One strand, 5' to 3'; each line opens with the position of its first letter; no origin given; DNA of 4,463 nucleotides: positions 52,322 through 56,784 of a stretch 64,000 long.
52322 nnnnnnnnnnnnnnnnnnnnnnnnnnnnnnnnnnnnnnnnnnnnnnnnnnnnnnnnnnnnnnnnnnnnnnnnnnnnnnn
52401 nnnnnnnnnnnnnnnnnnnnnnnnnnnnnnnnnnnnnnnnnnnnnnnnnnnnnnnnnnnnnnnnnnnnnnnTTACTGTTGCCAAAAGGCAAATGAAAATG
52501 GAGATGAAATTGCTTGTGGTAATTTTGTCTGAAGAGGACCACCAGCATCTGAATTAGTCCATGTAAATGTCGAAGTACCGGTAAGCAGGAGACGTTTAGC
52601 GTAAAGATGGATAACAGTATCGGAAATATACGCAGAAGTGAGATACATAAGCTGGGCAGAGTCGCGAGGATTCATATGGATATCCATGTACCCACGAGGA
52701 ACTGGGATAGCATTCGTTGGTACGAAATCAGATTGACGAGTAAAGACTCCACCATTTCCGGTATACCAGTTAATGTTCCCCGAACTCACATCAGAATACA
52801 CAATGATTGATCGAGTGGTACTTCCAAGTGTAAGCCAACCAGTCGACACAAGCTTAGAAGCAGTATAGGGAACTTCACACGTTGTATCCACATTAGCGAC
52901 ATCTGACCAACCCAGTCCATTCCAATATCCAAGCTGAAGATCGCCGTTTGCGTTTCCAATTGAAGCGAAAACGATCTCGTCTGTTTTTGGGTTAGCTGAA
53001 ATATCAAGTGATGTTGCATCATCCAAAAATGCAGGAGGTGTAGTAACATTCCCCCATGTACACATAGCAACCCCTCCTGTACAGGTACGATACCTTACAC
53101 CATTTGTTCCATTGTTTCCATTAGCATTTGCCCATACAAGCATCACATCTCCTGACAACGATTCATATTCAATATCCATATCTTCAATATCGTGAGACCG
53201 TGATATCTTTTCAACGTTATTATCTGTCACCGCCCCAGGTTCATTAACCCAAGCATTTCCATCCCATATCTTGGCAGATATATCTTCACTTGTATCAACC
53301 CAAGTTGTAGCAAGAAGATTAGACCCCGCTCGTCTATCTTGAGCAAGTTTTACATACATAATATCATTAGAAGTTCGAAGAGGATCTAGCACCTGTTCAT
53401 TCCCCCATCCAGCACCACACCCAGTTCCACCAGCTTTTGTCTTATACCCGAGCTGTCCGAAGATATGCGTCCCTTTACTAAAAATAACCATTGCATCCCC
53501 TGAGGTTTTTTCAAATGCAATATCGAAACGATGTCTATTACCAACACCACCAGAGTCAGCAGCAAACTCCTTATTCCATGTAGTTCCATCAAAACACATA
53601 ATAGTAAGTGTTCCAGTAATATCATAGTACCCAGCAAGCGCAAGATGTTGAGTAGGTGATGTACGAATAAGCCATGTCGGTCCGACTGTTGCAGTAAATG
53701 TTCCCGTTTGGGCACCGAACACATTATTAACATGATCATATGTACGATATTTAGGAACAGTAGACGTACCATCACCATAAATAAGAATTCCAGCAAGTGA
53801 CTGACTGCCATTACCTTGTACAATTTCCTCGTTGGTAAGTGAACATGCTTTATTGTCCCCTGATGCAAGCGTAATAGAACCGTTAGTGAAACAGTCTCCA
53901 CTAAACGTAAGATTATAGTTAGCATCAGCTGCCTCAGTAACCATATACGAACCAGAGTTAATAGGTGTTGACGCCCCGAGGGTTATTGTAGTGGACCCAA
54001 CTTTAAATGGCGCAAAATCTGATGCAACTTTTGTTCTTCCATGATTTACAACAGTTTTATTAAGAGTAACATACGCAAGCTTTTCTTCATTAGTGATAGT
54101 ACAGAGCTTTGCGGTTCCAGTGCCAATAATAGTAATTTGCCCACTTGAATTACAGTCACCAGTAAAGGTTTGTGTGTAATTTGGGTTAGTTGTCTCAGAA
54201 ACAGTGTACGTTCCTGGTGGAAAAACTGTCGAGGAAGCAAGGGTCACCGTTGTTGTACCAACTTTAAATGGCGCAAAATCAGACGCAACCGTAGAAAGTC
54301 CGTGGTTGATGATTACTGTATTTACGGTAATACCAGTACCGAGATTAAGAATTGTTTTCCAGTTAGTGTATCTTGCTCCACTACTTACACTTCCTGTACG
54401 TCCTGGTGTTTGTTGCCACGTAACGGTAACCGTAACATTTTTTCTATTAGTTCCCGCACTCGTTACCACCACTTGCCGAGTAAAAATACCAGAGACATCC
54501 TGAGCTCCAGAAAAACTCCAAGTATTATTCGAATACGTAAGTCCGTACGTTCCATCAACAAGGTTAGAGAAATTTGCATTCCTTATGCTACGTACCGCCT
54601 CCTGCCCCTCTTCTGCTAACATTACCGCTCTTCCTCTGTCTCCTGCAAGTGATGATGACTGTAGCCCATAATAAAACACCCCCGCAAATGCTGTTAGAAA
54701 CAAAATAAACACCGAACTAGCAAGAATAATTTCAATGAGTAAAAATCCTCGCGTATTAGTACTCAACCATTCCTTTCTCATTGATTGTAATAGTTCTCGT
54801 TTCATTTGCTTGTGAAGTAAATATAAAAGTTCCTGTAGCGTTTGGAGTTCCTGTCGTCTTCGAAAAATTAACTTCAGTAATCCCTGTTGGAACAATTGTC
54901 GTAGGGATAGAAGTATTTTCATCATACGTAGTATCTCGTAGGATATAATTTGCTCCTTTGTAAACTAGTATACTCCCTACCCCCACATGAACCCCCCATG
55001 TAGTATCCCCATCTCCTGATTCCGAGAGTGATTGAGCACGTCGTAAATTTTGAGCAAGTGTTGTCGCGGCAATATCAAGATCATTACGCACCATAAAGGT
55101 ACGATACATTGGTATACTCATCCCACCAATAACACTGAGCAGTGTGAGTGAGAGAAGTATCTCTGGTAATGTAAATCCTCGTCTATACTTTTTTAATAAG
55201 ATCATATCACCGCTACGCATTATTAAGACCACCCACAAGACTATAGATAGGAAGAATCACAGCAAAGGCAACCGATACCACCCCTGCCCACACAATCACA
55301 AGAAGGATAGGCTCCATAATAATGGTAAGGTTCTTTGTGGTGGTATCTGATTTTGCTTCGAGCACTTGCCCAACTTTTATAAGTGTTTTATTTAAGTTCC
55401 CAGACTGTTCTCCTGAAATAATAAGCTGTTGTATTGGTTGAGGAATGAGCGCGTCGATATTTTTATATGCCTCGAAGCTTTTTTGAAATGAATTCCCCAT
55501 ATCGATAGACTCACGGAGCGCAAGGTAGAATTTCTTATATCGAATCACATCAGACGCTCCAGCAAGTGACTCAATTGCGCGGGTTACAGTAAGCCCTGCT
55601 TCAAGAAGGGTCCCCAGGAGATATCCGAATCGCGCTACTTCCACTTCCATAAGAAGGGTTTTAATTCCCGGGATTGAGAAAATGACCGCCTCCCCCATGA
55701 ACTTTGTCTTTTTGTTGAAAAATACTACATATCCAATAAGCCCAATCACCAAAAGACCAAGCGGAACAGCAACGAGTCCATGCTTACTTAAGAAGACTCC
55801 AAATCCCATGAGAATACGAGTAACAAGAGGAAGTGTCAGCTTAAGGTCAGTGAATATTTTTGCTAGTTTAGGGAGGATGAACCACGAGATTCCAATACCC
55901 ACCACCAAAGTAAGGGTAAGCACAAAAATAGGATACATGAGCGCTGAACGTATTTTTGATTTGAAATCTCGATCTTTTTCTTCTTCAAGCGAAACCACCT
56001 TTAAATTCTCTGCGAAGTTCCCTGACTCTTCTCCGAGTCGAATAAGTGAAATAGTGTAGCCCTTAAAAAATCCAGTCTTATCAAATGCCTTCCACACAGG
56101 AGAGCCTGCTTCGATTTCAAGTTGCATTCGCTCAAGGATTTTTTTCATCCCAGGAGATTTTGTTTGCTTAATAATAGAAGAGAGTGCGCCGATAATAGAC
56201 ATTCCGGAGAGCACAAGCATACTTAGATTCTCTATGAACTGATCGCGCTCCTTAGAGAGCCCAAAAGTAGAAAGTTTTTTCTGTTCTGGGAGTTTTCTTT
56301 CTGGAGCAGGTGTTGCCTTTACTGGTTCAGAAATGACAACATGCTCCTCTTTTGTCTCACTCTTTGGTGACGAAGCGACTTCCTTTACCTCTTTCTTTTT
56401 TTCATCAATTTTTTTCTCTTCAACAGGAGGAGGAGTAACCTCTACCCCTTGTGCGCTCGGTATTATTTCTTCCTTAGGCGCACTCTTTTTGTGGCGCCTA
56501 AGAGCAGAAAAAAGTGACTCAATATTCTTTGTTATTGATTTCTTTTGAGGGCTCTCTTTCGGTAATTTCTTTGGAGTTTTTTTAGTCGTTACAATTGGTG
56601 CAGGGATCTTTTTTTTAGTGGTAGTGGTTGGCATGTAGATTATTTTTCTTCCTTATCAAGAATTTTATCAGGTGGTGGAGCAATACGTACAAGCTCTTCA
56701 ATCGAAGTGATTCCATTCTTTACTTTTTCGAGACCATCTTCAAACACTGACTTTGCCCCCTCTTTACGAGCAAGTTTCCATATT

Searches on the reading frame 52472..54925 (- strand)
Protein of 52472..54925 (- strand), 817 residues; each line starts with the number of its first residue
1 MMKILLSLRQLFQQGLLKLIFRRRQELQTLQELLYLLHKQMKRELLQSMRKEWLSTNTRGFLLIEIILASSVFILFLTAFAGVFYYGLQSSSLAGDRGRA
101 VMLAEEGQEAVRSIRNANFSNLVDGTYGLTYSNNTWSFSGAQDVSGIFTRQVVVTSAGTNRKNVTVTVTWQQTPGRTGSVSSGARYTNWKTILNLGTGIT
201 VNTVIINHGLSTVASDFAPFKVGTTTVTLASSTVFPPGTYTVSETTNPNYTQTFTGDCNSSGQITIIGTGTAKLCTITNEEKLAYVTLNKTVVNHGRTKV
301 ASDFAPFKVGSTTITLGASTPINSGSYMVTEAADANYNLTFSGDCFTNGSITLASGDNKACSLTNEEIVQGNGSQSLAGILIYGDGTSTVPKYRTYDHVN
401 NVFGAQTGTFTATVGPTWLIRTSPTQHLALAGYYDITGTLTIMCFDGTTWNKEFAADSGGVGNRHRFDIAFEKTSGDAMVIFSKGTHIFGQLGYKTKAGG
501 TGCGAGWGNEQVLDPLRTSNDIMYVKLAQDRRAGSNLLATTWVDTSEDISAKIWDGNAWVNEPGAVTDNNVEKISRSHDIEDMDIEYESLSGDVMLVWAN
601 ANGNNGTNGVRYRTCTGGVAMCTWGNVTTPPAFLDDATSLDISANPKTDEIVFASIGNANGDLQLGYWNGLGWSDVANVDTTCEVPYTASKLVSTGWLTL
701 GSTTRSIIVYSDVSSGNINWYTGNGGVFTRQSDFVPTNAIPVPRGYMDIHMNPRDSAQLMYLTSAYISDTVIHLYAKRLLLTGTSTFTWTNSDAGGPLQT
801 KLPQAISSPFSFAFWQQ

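Call 6: search_protein_families(library=pfam, proteins=[window:52472-54925:-], max_evalue=0.001)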
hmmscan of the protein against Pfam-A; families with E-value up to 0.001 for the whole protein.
window:52472-54925:- (817 aa): 1 family
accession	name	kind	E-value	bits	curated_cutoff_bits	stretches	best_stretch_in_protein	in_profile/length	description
PF12708.12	Pect-lyase_RHGA_epim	-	0.00022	21.5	27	0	196-266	11-70/213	Rhamnogalacturonase A/epimerase, pectate lyase-like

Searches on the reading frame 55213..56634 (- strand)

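Call 6: search_protein_families(library=pfam, proteins=[window:55213-56634:-], max_evalue=0.001)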
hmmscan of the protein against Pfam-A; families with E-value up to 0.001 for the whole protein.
window:55213-56634:- (473 aa): 1 family
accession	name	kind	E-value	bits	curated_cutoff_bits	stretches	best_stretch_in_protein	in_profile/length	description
PF00482.28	T2SSF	-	8.5e-45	152.2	25.2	2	133-255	1-125/125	Type II secretion system (T2SS), protein F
